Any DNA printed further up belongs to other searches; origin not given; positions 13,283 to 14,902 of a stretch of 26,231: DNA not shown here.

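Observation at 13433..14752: Stand-alone IscS/NifS-type cysteine desulfurase with an N-terminal extension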

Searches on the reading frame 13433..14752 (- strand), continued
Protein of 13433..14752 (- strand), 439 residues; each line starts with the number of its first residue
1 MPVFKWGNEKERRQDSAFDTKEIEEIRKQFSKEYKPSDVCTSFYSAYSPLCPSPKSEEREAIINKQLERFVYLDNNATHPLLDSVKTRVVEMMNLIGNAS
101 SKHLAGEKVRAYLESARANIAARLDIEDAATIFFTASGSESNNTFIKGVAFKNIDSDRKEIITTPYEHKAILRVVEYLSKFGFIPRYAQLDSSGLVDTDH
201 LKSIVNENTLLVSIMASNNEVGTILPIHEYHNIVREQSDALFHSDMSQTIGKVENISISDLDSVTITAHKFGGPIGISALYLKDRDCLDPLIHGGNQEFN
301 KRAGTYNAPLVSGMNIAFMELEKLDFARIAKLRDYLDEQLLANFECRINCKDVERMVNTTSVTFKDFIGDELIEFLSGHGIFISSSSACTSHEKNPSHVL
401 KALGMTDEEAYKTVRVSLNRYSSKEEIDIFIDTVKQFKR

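Call 23: find_encoding_contigs(protein=P0010, flank=10000, max_places=1)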
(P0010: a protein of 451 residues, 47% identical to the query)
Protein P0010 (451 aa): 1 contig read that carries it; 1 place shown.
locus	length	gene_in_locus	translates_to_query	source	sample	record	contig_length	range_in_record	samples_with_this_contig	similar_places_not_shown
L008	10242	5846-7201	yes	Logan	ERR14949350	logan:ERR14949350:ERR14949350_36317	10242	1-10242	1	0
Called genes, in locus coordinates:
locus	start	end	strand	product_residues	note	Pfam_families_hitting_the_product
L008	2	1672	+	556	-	?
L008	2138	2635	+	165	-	-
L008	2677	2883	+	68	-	PF23895:Phage_zn_bind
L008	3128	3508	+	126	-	PF26092:T4_Y16D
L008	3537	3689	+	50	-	-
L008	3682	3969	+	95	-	-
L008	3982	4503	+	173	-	PF04308:RNaseH_like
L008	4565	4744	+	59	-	-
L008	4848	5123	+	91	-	-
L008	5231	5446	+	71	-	-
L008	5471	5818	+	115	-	-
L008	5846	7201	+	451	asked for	PF00266:Aminotran_5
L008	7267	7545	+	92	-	-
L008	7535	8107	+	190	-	-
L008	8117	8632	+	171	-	-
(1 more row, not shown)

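Call 29: search_protein_families(library=ncbifam, proteins=[L001:14963-16318:-, L006:6444-7868:+, L001:13432-14763:-, L006:7843-9186:+, L001:11238-12080:-, L006:11314-12369:+, L004:11484-12425:+, L006:9193-9999:+, L001:12061-12897:-], max_evalue=0.01)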
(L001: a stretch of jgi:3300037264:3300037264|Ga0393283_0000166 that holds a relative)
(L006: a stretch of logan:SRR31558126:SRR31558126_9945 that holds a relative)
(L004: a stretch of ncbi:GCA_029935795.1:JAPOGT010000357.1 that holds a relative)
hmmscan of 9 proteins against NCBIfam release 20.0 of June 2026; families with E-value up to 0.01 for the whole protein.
L001:14963-16318:- (451 aa): 37 families (the best 25 are shown)
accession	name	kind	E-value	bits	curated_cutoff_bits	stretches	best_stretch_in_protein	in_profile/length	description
NF033640.1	N_Twi_rSAM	subfamily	4.3e-15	55.7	170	1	12-177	118-286/398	twitch domain-containing radical SAM protein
TIGR03942.1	sulfatase_rSAM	equivalog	1.9e-13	50.2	349.45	1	10-195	6-188/363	anaerobic sulfatase maturase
NF047865.1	rSAM_PapB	equivalog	2.6e-13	49.9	340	1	13-175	11-165/330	PapB family radical SAM/SPASM ranthipeptide maturase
NF038107.1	rSAM_NF038107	equivalog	3.3e-12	45.9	600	1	13-181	93-258/444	Cys-every-fifth radical SAM/SPASM peptide maturase CefB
TIGR04463.1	rSAM_vs_C_rich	equivalog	3.1e-11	42.7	525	1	13-177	90-247/438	TIGR04463 family radical SAM/SPASM RiPP maturase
NF041707.1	rSAM_YhhB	equivalog_domain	5.1e-11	42.1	445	1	12-162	9-161/369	cyclophane-forming radical SAM/SPASM peptide maturase YhhB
TIGR04280.1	geopep_mat_rSAM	hypoth_equivalog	5.9e-11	42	400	1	14-183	93-250/428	geopeptide radical SAM maturase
NF038283.1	viperin_w_prok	equivalog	1.7e-10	40.6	180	1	13-179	10-170/281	viperin family antiviral radical SAM protein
TIGR04068.1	rSAM_ocin_clost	equivalog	2e-10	40.1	500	1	14-204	93-282/462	Cys-rich peptide radical SAM maturase CcpM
NF041298.1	rSAM_mat_DynA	equivalog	8.4e-10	38.2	450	1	13-184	9-175/356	dynobactin maturation radical SAM/SPASM protein DynA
TIGR04084.1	rSAM_AF0577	subfamily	5e-09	35.6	225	1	13-161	5-131/347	TIGR04084 family radical SAM/SPASM domain-containing protein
TIGR04115.1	rSAM_Cxxx_rpt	equivalog_domain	7.2e-09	35.6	350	1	14-153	11-153/359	radical SAM peptide maturase, CXXX-repeat target family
TIGR04317.1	W_rSAM_matur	equivalog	1.3e-08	34.4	380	1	12-194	11-175/349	tungsten cofactor oxidoreductase radical SAM maturase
TIGR03906.1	quino_hemo_SAM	equivalog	2.2e-08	33.2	453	1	14-155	103-241/467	quinohemoprotein amine dehydrogenase maturation protein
TIGR03978.1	rSAM_paired_1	equivalog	1.1e-07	31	370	1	14-158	92-230/466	His-Xaa-Ser system radical SAM maturase HxsB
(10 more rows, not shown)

L006:6444-7868:+ (474 aa): 33 families (the best 25 are shown)
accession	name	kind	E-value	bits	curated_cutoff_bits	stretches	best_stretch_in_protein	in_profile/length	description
NF038170.1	lachnocin_rSAM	equivalog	2.8e-11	43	550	1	16-155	83-218/440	lachnocin radical SAM maturase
NF047865.1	rSAM_PapB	equivalog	4.1e-11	42.7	340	1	12-159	6-152/330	PapB family radical SAM/SPASM ranthipeptide maturase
NF033640.1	N_Twi_rSAM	subfamily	1.4e-09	37.6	170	1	18-197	120-300/398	twitch domain-containing radical SAM protein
TIGR04068.1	rSAM_ocin_clost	equivalog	3.2e-09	36.2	500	1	19-203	94-278/462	Cys-rich peptide radical SAM maturase CcpM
TIGR03942.1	sulfatase_rSAM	equivalog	2e-08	33.7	349.45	1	18-213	10-199/363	anaerobic sulfatase maturase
TIGR04084.1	rSAM_AF0577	subfamily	2.3e-08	33.4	225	1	14-161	2-129/347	TIGR04084 family radical SAM/SPASM domain-containing protein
TIGR03978.1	rSAM_paired_1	equivalog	5.9e-08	31.9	370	1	19-147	93-215/466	His-Xaa-Ser system radical SAM maturase HxsB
TIGR04064.1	rSAM_nif11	equivalog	5.7e-07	28.6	518.7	1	10-142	79-206/459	nif11-like peptide radical SAM maturase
NF010321.0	PRK13758.1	equivalog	1.7e-06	27.5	441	1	17-216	13-212/370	anaerobic sulfatase-maturase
TIGR04083.1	rSAM_pep_methan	hypoth_equivalog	1.8e-06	27.1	300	1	19-151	10-131/376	TIGR04083 family peptide-modifying radical SAM enzyme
TIGR04280.1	geopep_mat_rSAM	hypoth_equivalog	6.2e-06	25.4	400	1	18-167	93-240/428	geopeptide radical SAM maturase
TIGR03906.1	quino_hemo_SAM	equivalog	8e-06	24.8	453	1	18-143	103-224/467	quinohemoprotein amine dehydrogenase maturation protein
NF041707.1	rSAM_YhhB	equivalog_domain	9e-06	24.8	445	1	16-154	9-146/369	cyclophane-forming radical SAM/SPASM peptide maturase YhhB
NF050038.1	rSAM_RiPP_GggB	equivalog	1.7e-05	24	650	1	18-170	51-190/398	streptosactin maturase GggB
TIGR04163.1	rSAM_cobopep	equivalog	1.8e-05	23.7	375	1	17-151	72-199/428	peptide-modifying radical SAM enzyme CbpB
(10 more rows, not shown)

L001:13432-14763:- (443 aa): 19 families
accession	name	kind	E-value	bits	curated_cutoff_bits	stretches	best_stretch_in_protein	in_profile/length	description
NF047865.1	rSAM_PapB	equivalog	4.9e-15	55.6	340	1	39-388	3-327/330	PapB family radical SAM/SPASM ranthipeptide maturase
TIGR04064.1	rSAM_nif11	equivalog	3.2e-09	36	518.7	1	261-401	293-424/459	nif11-like peptide radical SAM maturase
NF040899.1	ryptide_rSAM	equivalog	3.9e-07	29.1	600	1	40-120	99-177/464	radical SAM/SPASM ryptide class RiPP maturase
TIGR03906.1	quino_hemo_SAM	equivalog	4.9e-07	28.7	453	1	357-412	394-449/467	quinohemoprotein amine dehydrogenase maturation protein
TIGR04085.1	rSAM_more_4Fe4S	domain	1.3e-06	28.7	27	1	313-391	12-88/93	SPASM domain-containing protein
NF040492.1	not_ScfB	exception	1.5e-06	27.4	855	1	315-404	360-442/450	ScfB-related radical SAM/SPASM orphan maturase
NF035951.1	rSAM_RumMC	equivalog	2e-06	26.8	720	1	22-154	95-222/510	RumMC family radical SAM sactipeptide maturase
TIGR03974.1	rSAM_six_Cys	equivalog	1.3e-05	24.3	425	0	316-403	362-442/451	thioether cross-link-forming SCIFF peptide maturase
TIGR04250.1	SCM_rSAM_ScmE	equivalog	1.5e-05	24.1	400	1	39-106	3-63/358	SynChlorMet cassette radical SAM/SPASM protein ScmE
NF041707.1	rSAM_YhhB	equivalog_domain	0.00012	21.1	445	0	44-105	7-70/369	cyclophane-forming radical SAM/SPASM peptide maturase YhhB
TIGR03942.1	sulfatase_rSAM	equivalog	0.00023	20.3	349.45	1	44-79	6-41/363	anaerobic sulfatase maturase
TIGR04115.1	rSAM_Cxxx_rpt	equivalog_domain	0.00041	19.9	350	0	39-140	2-96/359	radical SAM peptide maturase, CXXX-repeat target family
TIGR03962.1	mycofact_rSAM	equivalog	0.00081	18.7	265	0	319-389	259-324/339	mycofactocin radical SAM maturase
TIGR04496.1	rSAM_XyeB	equivalog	0.001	17.8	450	1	43-99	8-62/385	cyclophane-forming radical SAM/SPASM peptide maturase XyeB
NF038283.1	viperin_w_prok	equivalog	0.0011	18.1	180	1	46-109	9-72/281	viperin family antiviral radical SAM protein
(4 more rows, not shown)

L006:7843-9186:+ (447 aa): 24 families
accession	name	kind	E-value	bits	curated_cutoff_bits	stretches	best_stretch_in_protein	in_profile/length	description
NF047865.1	rSAM_PapB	equivalog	2.1e-14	53.5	340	1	44-392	3-327/330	PapB family radical SAM/SPASM ranthipeptide maturase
TIGR04064.1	rSAM_nif11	equivalog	1.5e-10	40.4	518.7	2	331-405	350-424/459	nif11-like peptide radical SAM maturase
TIGR03906.1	quino_hemo_SAM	equivalog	1.3e-09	37.2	453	1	47-176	97-214/467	quinohemoprotein amine dehydrogenase maturation protein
NF041707.1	rSAM_YhhB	equivalog_domain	5.6e-08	32.1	445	1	50-176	8-125/369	cyclophane-forming radical SAM/SPASM peptide maturase YhhB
TIGR03974.1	rSAM_six_Cys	equivalog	3.7e-07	29.4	425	0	352-407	387-442/451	thioether cross-link-forming SCIFF peptide maturase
TIGR04163.1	rSAM_cobopep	equivalog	1.2e-06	27.5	375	1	354-395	360-401/428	peptide-modifying radical SAM enzyme CbpB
NF040492.1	not_ScfB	exception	2.9e-06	26.4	855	1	356-407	390-441/450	ScfB-related radical SAM/SPASM orphan maturase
TIGR03978.1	rSAM_paired_1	equivalog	3.8e-05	22.6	370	1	15-188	53-215/466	His-Xaa-Ser system radical SAM maturase HxsB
TIGR03942.1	sulfatase_rSAM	equivalog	5.2e-05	22.5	349.45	0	51-140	8-95/363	anaerobic sulfatase maturase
NF040899.1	ryptide_rSAM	equivalog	0.00013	20.9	600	0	48-145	102-193/464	radical SAM/SPASM ryptide class RiPP maturase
NF033640.1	N_Twi_rSAM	subfamily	0.00022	20.4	170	1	19-242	81-308/398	twitch domain-containing radical SAM protein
TIGR04085.1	rSAM_more_4Fe4S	domain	0.00075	19.9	27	1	323-395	18-88/93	SPASM domain-containing protein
TIGR02666.1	moaA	equivalog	0.00097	18.2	284.05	1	44-148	10-106/336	GTP 3',8-cyclase MoaA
NF045574.1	sacti_mat_StsB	exception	0.0012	17.8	625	0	364-410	378-424/466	StsB family radical SAM/SPASM domain sactipeptide maturase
TIGR04148.1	GG_samocin_CFB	equivalog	0.0013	18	300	1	43-111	16-91/411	radical SAM peptide maturase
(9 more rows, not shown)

L001:11238-12080:- (280 aa): 0 families

L006:11314-12369:+ (351 aa): 1 family
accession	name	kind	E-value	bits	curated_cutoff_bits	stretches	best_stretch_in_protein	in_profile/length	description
NF041876.1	EPS_EpsE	equivalog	0.0074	15.6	400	1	193-336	242-381/389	exopolysaccharide biosynthesis GT4 family glycosyltransferase EpsE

L004:11484-12425:+ (313 aa): 17 families
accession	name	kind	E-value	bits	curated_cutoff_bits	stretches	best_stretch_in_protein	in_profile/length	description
NF047865.1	rSAM_PapB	equivalog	4.8e-07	29.3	340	1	58-161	11-114/330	PapB family radical SAM/SPASM ranthipeptide maturase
TIGR04068.1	rSAM_ocin_clost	equivalog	1.3e-06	27.6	500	1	57-161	91-196/462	Cys-rich peptide radical SAM maturase CcpM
TIGR04054.1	rSAM_NirJ1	equivalog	3.5e-06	25.9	650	1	19-162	5-137/387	putative heme d1 biosynthesis radical SAM protein NirJ1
NF010321.0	PRK13758.1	equivalog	5.5e-06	25.8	441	1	56-160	11-117/370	anaerobic sulfatase-maturase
NF038170.1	lachnocin_rSAM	equivalog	9.3e-06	24.8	550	1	57-160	83-187/440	lachnocin radical SAM maturase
NF041707.1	rSAM_YhhB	equivalog_domain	1.3e-05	24.3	445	1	53-161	5-117/369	cyclophane-forming radical SAM/SPASM peptide maturase YhhB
TIGR04317.1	W_rSAM_matur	equivalog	9e-05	21.7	380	1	55-170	9-113/349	tungsten cofactor oxidoreductase radical SAM maturase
TIGR03942.1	sulfatase_rSAM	equivalog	0.00012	21.3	349.45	1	56-159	7-111/363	anaerobic sulfatase maturase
NF038283.1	viperin_w_prok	equivalog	0.00035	19.8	180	1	58-155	10-103/281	viperin family antiviral radical SAM protein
TIGR04321.1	spiroSPASM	subfamily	0.00099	17.9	250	1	58-158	239-333/510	spiro-SPASM protein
TIGR04261.1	rSAM_GlyRichRpt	subfamily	0.0018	17.3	310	1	55-160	2-109/363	cyclophane-forming radical SAM/SPASM peptide maturase GrrM/OscB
TIGR04269.1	SAM_SPASM_FxsB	subfamily_domain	0.0021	17.2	370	1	52-161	4-119/363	FxsB family cyclophane-forming radical SAM/SPASM peptide maturase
NF010308.0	PRK13745.1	equivalog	0.0034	16.4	484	1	56-160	20-126/412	anaerobic sulfatase-maturation protein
TIGR03470.1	HpnH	equivalog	0.0039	16.2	225.05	1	59-167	37-131/318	adenosyl-hopene transferase HpnH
TIGR04251.1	SCM_rSAM_ScmF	equivalog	0.0055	16.1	400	1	52-164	6-110/353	SynChlorMet cassette radical SAM/SPASM protein ScmF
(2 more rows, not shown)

L006:9193-9999:+ (268 aa): 0 families

L001:12061-12897:- (278 aa): 0 families

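Call 30: search_protein_families(library=pfam, proteins=[L001:14963-16318:-, L006:6444-7868:+, L001:13432-14763:-, L006:7843-9186:+, L001:11238-12080:-, L006:11314-12369:+, L004:11484-12425:+, L006:9193-9999:+, L001:12061-12897:-, L001:12894-13439:-], max_evalue=0.05)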
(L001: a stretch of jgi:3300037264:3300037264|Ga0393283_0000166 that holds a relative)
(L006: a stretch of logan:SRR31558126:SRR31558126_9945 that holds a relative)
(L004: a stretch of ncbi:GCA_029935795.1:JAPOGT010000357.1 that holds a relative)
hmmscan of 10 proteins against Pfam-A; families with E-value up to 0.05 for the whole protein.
L001:14963-16318:- (451 aa): 2 families
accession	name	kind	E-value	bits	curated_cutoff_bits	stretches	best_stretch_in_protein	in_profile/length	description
PF04055.27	Radical_SAM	-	1.1e-09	39.1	29.5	1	14-180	6-159/166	Radical SAM superfamily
PF13353.11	Fer4_12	-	0.00025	21.8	22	1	13-83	13-75/137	4Fe-4S single cluster domain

L006:6444-7868:+ (474 aa): 3 families
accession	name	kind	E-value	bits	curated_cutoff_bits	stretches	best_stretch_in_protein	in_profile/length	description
PF13353.11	Fer4_12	-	6.6e-08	33.4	22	1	10-116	7-109/137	4Fe-4S single cluster domain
PF04055.27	Radical_SAM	-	1.9e-06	28.6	29.5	1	18-161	6-142/166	Radical SAM superfamily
PF05246.16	DUF735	-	0.0043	17.5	23.4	1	28-145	3-115/211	Protein of unknown function (DUF735)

L001:13432-14763:- (443 aa): 2 families
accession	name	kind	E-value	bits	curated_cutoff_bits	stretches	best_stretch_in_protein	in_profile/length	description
PF04055.27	Radical_SAM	-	7.4e-05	23.4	29.5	1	43-156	1-101/166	Radical SAM superfamily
PF16848.10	SoDot-IcmSS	-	0.014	15.8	25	1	222-282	88-148/178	Substrate of the Dot/Icm secretion system, putative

L006:7843-9186:+ (447 aa): 2 families
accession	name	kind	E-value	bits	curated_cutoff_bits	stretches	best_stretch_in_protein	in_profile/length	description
PF04055.27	Radical_SAM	-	0.00014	22.5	29.5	1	52-171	5-109/166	Radical SAM superfamily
PF13353.11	Fer4_12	-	0.011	16.5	22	1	52-179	13-119/137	4Fe-4S single cluster domain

L001:11238-12080:- (280 aa): 2 families
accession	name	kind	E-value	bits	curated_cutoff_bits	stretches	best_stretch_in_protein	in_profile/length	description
PF20706.3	GT4-conflict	-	0.0093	15.4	26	1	161-209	258-306/385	Family 4 Glycosyltransferase in conflict systems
PF00534.26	Glycos_transf_1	-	0.023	14.7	26.4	0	93-213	4-121/172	Glycosyl transferases group 1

L006:11314-12369:+ (351 aa): 1 family
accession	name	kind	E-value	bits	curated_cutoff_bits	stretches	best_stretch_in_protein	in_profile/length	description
PF00534.26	Glycos_transf_1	-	3.5e-05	23.8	26.4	1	215-317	61-159/172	Glycosyl transferases group 1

L004:11484-12425:+ (313 aa): 1 family
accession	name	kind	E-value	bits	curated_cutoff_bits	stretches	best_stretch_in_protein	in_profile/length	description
PF04055.27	Radical_SAM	-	2.8e-08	34.5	29.5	1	57-170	4-110/166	Radical SAM superfamily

L006:9193-9999:+ (268 aa): 2 families
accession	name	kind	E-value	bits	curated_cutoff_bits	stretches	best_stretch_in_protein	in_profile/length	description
PF22292.1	DUF6965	-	0.0027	18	25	0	36-68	28-63/66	Domain of unknown function (DUF6965)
PF19623.4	DUF6128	-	0.0093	16.4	27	1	72-147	25-94/113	Family of unknown function (DUF6128)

L001:12061-12897:- (278 aa): 0 families

L001:12894-13439:- (181 aa): 0 families

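Call 33: find_related_loci(query=A2, collection=viral_contigs, flank=10000)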
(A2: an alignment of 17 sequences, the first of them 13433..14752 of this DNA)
Query A2 (439 aa) in viral_contigs; peptide patterns used: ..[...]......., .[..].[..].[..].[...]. (x = any residue, [..] = any of these).
88 stretches matched a pattern; 66 encode a relative of the query (tblastn E <= 1e-3); 66 distinct loci.
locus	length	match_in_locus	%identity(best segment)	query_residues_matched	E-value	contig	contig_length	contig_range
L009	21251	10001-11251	46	4-437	1e-121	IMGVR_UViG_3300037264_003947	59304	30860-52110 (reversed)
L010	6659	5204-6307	34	71-437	2e-62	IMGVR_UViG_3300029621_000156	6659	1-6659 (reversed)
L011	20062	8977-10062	33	71-431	5e-60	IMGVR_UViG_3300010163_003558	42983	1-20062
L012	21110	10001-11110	34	65-435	2e-58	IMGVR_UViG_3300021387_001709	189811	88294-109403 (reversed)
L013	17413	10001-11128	36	70-436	1e-58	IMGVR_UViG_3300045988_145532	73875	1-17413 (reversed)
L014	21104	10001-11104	33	71-437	5e-57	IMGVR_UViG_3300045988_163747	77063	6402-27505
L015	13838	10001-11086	32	70-439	3e-56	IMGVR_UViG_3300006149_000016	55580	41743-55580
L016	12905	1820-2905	32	70-439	3e-56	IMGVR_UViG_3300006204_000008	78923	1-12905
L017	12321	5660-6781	33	71-439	1e-55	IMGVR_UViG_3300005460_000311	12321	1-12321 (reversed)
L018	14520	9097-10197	34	71-436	2e-55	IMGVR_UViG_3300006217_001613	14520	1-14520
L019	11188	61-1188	36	71-439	1e-54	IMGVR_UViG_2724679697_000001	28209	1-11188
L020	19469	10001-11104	34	69-428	3e-52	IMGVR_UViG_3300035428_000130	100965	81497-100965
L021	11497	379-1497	35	62-429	2e-52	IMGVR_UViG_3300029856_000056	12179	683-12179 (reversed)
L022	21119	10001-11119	35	62-429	3e-52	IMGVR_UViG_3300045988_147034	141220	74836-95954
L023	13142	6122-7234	35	70-437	8e-52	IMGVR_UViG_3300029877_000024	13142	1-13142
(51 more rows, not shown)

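Call 43: search_protein_families(library=phrogs, proteins=[window:13433-14752:-], max_evalue=0.001)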
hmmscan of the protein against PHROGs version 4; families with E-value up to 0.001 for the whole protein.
window:13433-14752:- (439 aa): 1 family
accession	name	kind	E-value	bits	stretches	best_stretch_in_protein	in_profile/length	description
phrog_12787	-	unknown function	1.6e-84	285.2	1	68-438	4-379/387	-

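Call 51: predict_structure(alignment_id=A4)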
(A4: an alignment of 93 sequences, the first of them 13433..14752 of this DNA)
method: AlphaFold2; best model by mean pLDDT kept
length: 439 residues; sequences in the alignment: 93
mean_pLDDT: 90.1   pTM: 0.85
mean pLDDT of the five models: 90.1, 89.9, 89.6, 89.3, 89.1
residues with pLDDT >= 90: 355; 70-90: 33; 50-70: 19; < 50: 32
segments of 3 or more residues with pLDDT < 50: 1-17, 33-47
pLDDT, mean of each block of 10 residues (from residue 1): 38 49 71 46 49 85 92 96 98 94 96 98 96 96 98 98 96 98 98 97 98 97 97 98 98 94 98 98 96 88 92 98 97 99 98 97 95 96 77 79 95 97 98 97
secondary structure, 60 per line:
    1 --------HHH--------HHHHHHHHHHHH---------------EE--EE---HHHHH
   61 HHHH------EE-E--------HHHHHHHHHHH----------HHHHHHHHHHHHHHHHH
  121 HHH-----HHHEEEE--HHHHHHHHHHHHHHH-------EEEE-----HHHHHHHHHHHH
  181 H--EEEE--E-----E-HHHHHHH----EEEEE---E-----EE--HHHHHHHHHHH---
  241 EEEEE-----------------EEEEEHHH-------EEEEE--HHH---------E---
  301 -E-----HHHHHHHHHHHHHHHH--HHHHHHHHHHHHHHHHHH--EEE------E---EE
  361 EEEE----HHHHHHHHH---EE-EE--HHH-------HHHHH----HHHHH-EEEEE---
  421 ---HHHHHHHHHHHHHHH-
elements in order: H20-31 H56-64 H83-93 H104-123 E132-135 H138-152 E160-163 H169-181 E184-187 H198-204 E209-213 H227-237 E241-245 E263-267 E278-282 H308-323 H326-343 E346-348 E359-364 H369-377 H398-402 H407-411 E413-417 H424-438

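Call 54: find_related_loci(query=A2, collection=metagenome_contigs, flank=10000)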
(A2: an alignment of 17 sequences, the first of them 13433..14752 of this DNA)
Query A2 (439 aa) in metagenome_contigs; peptide patterns used: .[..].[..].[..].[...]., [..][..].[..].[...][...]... (x = any residue, [..] = any of these).
600 stretches matched a pattern (row limit reached: there are more); 567 encode a relative of the query (tblastn E <= 1e-3); the best 80 are kept; 80 distinct loci.
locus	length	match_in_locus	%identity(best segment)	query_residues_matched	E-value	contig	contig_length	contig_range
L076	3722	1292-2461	43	51-438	2e-92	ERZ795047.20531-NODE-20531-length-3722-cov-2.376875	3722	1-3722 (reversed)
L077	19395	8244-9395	39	52-439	5e-74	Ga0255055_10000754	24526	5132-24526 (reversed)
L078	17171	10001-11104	38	71-435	4e-72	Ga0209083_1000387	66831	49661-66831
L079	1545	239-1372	37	56-431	2e-75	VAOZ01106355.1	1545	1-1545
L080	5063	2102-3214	39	71-439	3e-71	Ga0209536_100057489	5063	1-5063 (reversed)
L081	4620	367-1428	38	68-419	3e-70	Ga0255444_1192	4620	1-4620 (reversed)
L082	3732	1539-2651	37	66-434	3e-70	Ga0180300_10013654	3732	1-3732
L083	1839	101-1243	37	55-432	4e-73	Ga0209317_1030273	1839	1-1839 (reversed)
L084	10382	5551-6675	39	71-438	7e-70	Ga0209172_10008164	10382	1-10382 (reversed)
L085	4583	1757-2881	38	63-434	9e-70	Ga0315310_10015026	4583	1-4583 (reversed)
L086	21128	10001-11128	37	71-439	1e-69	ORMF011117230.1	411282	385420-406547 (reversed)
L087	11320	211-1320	39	67-431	4e-69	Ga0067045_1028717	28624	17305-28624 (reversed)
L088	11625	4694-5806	39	69-436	5e-68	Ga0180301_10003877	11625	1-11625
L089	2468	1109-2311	35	21-434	5e-69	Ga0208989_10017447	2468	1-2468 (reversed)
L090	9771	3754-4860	36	69-434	1e-67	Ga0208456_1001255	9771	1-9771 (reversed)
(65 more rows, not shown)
